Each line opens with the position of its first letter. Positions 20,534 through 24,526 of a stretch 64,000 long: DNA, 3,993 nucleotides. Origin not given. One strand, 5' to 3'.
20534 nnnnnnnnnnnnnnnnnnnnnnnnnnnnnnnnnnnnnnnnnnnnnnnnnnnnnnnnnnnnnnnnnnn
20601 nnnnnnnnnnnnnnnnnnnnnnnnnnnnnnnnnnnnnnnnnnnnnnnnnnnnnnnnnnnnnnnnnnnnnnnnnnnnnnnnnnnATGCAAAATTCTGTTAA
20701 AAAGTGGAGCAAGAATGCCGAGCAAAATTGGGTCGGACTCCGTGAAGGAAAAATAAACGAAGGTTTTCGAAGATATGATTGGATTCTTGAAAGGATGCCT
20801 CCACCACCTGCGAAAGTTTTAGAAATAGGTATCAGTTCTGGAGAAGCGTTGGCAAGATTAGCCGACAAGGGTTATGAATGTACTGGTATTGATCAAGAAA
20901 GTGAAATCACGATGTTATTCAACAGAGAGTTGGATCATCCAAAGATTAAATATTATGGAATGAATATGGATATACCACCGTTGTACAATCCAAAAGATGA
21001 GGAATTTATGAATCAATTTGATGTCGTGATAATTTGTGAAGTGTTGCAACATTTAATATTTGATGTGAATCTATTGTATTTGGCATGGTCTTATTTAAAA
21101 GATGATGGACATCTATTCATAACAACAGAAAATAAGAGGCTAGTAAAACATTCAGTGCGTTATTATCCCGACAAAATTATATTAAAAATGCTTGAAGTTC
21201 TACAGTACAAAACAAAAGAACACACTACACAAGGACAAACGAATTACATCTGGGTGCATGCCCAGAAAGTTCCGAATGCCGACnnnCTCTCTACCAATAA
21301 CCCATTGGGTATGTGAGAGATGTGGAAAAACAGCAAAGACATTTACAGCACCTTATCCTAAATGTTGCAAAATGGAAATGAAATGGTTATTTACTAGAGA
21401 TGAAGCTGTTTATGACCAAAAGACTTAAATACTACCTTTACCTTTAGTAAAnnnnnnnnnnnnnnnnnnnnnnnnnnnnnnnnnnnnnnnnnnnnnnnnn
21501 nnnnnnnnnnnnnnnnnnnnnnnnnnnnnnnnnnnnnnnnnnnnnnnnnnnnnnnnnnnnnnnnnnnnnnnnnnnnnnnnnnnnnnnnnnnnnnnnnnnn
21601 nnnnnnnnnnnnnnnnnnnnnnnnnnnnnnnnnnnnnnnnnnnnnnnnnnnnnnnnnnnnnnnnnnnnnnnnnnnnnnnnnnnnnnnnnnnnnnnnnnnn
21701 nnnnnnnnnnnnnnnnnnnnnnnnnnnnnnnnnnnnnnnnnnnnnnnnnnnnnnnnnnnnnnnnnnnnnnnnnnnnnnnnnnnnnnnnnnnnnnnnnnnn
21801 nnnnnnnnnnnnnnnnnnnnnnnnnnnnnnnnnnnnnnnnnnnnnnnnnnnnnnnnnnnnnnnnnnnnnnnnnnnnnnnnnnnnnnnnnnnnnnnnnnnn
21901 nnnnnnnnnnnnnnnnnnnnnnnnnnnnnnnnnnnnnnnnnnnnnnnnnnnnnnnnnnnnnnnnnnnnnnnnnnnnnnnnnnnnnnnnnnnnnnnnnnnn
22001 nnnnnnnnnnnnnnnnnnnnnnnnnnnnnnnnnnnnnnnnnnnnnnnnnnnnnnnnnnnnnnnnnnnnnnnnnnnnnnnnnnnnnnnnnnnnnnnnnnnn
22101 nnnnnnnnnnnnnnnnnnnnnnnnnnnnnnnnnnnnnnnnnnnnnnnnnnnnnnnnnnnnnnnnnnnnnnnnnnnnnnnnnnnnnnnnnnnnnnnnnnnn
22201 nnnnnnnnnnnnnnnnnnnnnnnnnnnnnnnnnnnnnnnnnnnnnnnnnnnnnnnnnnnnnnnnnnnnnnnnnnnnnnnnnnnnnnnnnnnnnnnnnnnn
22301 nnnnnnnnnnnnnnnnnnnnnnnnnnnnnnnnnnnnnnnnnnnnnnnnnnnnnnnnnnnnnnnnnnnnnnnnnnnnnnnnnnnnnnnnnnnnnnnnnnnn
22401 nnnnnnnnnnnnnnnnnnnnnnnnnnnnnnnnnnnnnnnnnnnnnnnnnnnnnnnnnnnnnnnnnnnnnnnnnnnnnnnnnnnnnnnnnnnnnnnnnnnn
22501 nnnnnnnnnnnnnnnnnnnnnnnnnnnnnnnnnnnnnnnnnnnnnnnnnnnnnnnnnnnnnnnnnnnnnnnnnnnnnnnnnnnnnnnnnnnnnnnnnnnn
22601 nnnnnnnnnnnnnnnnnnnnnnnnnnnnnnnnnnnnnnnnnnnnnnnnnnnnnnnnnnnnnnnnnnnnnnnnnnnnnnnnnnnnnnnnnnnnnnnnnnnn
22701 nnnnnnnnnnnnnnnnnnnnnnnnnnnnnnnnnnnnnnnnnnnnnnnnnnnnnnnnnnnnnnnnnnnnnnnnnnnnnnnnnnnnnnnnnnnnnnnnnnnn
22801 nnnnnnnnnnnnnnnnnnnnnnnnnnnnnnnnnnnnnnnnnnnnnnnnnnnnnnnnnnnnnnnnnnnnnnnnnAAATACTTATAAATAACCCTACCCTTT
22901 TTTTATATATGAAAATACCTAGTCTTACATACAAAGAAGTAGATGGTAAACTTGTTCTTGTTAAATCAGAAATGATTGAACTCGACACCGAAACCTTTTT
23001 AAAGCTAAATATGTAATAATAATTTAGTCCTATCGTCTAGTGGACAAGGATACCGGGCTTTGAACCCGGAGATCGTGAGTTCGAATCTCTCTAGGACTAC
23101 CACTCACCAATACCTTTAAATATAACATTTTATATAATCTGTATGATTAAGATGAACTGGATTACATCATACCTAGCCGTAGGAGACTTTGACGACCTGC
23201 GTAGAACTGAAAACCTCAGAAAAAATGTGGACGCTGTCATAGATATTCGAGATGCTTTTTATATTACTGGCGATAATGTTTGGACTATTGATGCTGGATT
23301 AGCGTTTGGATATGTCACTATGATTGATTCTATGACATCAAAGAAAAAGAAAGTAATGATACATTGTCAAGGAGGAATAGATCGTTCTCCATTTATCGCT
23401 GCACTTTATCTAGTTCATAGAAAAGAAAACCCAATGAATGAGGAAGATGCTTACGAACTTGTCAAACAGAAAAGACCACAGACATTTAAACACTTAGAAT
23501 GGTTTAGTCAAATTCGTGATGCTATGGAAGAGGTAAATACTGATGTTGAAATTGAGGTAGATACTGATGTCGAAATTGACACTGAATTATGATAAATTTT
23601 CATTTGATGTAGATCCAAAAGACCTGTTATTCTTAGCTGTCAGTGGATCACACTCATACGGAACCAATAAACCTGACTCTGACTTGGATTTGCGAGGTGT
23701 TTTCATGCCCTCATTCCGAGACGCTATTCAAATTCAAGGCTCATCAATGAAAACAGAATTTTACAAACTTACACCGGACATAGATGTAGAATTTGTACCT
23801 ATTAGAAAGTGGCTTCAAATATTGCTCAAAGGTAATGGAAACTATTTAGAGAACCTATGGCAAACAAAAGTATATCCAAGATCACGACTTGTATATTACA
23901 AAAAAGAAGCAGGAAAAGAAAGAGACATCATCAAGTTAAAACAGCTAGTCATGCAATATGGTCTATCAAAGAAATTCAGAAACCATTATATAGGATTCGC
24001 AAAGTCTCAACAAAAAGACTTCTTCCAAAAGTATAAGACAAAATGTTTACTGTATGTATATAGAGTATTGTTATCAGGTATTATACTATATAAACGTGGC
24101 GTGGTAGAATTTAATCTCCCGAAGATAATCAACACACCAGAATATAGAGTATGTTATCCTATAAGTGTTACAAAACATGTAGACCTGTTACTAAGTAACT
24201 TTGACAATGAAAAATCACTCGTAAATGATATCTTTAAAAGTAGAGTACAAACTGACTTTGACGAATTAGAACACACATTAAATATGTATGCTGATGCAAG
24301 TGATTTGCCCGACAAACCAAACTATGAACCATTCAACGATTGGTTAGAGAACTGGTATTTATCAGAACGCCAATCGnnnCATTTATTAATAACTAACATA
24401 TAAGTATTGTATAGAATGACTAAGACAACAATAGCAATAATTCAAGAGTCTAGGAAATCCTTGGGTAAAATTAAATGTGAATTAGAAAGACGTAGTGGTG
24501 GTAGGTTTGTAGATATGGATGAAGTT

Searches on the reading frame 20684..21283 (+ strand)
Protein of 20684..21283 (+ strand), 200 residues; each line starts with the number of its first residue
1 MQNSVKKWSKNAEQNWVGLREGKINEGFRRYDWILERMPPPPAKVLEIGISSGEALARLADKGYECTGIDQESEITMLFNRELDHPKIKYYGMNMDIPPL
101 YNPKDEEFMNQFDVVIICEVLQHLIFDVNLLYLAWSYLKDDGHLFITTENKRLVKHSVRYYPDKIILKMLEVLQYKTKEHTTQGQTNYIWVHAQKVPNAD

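Call 97: search_protein_families(library=pfam, proteins=[window:20684-21283:+], max_evalue=0.01)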
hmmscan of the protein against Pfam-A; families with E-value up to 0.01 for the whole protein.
window:20684-21283:+ (200 aa): 5 families
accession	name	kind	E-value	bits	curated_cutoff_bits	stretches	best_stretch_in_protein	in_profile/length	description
PF13489.12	Methyltransf_23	-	3.9e-09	36.9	27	1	31-164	9-124/164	Methyltransferase domain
PF08241.18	Methyltransf_11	-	1.4e-06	29.2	21.2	1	46-146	1-95/95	Methyltransferase domain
PF08242.18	Methyltransf_12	-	2.4e-06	28.6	30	1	46-144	1-98/98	Methyltransferase domain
PF13649.12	Methyltransf_25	-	7.8e-06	26.9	27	1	45-142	1-97/97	Methyltransferase domain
PF13847.12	Methyltransf_31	-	0.00012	22.2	27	1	44-159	6-127/145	Methyltransferase domain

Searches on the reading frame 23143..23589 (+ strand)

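Call 97: search_protein_families(library=pfam, proteins=[window:23143-23589:+], max_evalue=0.01)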
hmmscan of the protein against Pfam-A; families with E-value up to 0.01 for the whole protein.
window:23143-23589:+ (149 aa): 6 families
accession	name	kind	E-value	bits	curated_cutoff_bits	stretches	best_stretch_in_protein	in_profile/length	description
PF00782.25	DSPc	-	6.5e-14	52.3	33.5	1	58-126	63-129/133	Dual specificity phosphatase, catalytic domain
PF22785.1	Tc-R-P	-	0.00013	22.9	27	1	58-92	69-103/106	Polymorphic toxin system, DSP-PTPase phosphatase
PF22784.1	PTP-SAK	-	0.00038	21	27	1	56-111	75-132/153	Swiss Army Knife protein, DSP-PTPase phosphatase domain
PF00102.32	Y_phosphatase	-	0.00044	20.4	20.9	1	60-125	157-229/234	Protein-tyrosine phosphatase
PF06602.19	Myotub-related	-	0.0052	16.2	25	0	58-89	222-253/352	Myotubularin-like phosphatase domain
PF05706.17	CDKN3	-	0.0093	16.1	20.7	0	62-92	127-157/168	Cyclin-dependent kinase inhibitor 3 (CDKN3)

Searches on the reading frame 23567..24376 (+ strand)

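Call 98: search_protein_families(library=pfam, proteins=[window:23567-24376:+], max_evalue=0.01)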
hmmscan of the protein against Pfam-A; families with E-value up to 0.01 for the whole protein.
window:23567-24376:+ (270 aa): 1 family
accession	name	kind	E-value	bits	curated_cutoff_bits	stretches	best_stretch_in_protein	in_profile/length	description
PF10127.15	RlaP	-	2.9e-22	80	23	1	19-260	19-247/249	RNA repair pathway DNA polymerase beta family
